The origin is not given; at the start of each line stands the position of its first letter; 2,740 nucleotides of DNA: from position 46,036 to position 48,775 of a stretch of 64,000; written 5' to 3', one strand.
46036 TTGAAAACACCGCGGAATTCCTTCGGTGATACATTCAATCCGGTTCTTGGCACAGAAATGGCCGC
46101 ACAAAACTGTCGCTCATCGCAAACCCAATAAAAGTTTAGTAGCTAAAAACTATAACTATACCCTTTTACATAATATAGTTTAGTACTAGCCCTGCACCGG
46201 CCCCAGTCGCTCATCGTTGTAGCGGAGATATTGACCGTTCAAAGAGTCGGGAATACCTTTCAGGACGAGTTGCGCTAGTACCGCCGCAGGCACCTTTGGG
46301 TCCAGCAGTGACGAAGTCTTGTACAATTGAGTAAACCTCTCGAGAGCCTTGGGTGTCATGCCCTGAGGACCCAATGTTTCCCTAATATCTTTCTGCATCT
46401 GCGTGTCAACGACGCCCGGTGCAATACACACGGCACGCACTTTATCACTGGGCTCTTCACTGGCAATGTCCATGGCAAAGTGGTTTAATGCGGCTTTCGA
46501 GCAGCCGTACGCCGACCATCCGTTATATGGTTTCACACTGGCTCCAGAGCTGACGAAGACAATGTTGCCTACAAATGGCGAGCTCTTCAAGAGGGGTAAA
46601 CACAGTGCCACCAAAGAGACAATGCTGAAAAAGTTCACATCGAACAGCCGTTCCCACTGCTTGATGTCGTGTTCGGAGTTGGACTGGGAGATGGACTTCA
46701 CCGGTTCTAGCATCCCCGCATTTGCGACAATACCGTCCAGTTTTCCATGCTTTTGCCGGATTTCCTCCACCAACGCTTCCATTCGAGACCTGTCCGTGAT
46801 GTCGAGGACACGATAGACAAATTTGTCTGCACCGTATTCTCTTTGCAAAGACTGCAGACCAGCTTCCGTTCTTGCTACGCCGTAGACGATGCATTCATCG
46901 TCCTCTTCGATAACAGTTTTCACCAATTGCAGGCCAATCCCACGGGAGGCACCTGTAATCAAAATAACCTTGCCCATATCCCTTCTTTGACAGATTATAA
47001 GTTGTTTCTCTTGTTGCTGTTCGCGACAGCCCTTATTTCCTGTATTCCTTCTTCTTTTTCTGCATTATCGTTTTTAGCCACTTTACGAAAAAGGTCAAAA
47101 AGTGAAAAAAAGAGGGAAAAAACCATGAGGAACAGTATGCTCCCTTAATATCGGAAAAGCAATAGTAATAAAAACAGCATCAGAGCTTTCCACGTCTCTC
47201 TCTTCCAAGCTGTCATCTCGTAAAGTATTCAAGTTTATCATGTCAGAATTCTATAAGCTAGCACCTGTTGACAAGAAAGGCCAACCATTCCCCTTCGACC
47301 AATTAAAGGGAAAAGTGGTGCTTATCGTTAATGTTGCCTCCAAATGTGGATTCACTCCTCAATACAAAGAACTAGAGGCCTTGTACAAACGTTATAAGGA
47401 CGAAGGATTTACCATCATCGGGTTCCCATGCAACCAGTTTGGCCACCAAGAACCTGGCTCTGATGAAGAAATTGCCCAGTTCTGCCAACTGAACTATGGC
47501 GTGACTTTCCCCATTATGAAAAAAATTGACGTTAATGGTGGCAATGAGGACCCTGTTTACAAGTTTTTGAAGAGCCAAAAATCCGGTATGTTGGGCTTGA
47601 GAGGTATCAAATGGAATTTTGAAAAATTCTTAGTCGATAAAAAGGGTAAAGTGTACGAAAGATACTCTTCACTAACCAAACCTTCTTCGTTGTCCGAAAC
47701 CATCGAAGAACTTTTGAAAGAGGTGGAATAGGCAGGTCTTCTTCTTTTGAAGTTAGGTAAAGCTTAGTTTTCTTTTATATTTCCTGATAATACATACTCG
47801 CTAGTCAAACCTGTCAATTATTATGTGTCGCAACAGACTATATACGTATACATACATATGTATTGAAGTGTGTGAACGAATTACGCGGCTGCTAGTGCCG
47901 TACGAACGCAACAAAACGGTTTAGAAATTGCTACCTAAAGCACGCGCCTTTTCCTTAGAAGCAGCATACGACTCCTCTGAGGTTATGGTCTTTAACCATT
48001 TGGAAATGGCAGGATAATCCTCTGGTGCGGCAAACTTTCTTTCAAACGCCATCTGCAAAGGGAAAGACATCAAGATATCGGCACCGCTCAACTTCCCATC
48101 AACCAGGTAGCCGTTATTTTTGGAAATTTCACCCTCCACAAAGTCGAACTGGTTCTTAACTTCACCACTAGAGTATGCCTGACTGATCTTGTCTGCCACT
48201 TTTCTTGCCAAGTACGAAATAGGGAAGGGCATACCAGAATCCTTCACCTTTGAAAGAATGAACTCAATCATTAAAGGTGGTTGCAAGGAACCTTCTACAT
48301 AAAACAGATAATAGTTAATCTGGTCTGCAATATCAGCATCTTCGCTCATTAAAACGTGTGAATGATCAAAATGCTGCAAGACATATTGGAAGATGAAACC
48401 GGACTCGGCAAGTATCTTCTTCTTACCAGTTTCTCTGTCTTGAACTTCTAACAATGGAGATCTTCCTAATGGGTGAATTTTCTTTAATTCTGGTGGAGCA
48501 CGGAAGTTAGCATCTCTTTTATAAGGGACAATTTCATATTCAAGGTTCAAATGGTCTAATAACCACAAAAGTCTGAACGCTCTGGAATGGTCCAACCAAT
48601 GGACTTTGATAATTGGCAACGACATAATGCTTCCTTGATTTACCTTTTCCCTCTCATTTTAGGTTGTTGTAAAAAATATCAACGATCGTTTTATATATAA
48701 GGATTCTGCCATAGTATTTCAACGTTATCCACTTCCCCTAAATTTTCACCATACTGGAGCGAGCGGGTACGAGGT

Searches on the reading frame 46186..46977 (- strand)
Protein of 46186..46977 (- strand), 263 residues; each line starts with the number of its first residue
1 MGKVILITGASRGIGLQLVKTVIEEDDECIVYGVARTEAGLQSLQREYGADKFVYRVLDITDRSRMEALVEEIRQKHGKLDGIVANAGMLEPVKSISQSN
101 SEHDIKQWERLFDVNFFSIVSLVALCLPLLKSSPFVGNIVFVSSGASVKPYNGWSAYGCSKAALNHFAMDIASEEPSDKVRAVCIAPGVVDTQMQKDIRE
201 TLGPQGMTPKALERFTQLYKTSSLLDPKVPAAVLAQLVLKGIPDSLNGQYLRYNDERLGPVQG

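Call 50: search_protein_families(library=pfam, proteins=[window:46186-46977:-], max_evalue=0.01)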
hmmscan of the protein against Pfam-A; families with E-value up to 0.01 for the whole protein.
window:46186-46977:- (263 aa): 7 families
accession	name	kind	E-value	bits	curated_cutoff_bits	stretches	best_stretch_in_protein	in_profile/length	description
PF00106.31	adh_short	-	3.1e-54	183.9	26.6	1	3-201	1-193/195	short chain dehydrogenase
PF13561.12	adh_short_C2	-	3.7e-33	115.5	27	1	9-200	1-186/236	Enoyl-(Acyl carrier protein) reductase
PF08659.16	KR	-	9.9e-11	42.3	22.6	1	5-174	3-166/180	KR domain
PF23441.1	SDR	-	2.6e-08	34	27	1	4-214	9-215/258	SDR-like rossmann domain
PF02719.21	Polysacc_synt_2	-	4.9e-05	23.1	20.2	0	5-73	1-76/293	Polysaccharide biosynthesis protein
PF01370.27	Epimerase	-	0.0017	18.3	20.9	0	5-88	1-73/240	NAD dependent epimerase/dehydratase family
PF16363.11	GDP_Man_Dehyd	-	0.0057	16.6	27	0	6-74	1-75/332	GDP-mannose 4,6 dehydratase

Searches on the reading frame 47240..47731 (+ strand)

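Call 50: search_protein_families(library=pfam, proteins=[window:47240-47731:+], max_evalue=0.01)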
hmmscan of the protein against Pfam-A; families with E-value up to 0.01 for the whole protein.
window:47240-47731:+ (163 aa): 3 families
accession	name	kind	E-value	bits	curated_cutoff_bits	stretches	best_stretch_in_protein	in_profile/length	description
PF00255.25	GSHPx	-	6.3e-52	174.2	27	1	4-111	1-108/108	Glutathione peroxidase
PF00578.27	AhpC-TSA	-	3.6e-05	24.1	26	1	11-93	12-87/124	AhpC/TSA family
PF08534.16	Redoxin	-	5.7e-05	23.4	26.6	1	10-92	14-90/148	Redoxin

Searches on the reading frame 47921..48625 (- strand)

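Call 50: search_protein_families(library=pfam, proteins=[window:47921-48625:-], max_evalue=0.01)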
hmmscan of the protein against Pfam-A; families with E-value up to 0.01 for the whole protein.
window:47921-48625:- (234 aa): 5 families
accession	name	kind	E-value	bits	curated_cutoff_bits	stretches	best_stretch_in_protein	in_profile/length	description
PF02798.26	GST_N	-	2.2e-18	66.8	20.9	1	5-83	3-75/76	Glutathione S-transferase, N-terminal domain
PF00043.30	GST_C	-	1.1e-16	61.2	20.7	1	122-217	9-92/93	Glutathione S-transferase, C-terminal domain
PF13409.12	GST_N_2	-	3.1e-08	34.5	25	1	16-81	5-66/70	Glutathione S-transferase, N-terminal domain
PF13417.12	GST_N_3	-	1.1e-07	32.5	22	1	18-87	12-72/75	Glutathione S-transferase, N-terminal domain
PF14497.11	GST_C_3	-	0.0005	20.7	21.6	1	147-218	23-95/104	Glutathione S-transferase, C-terminal domain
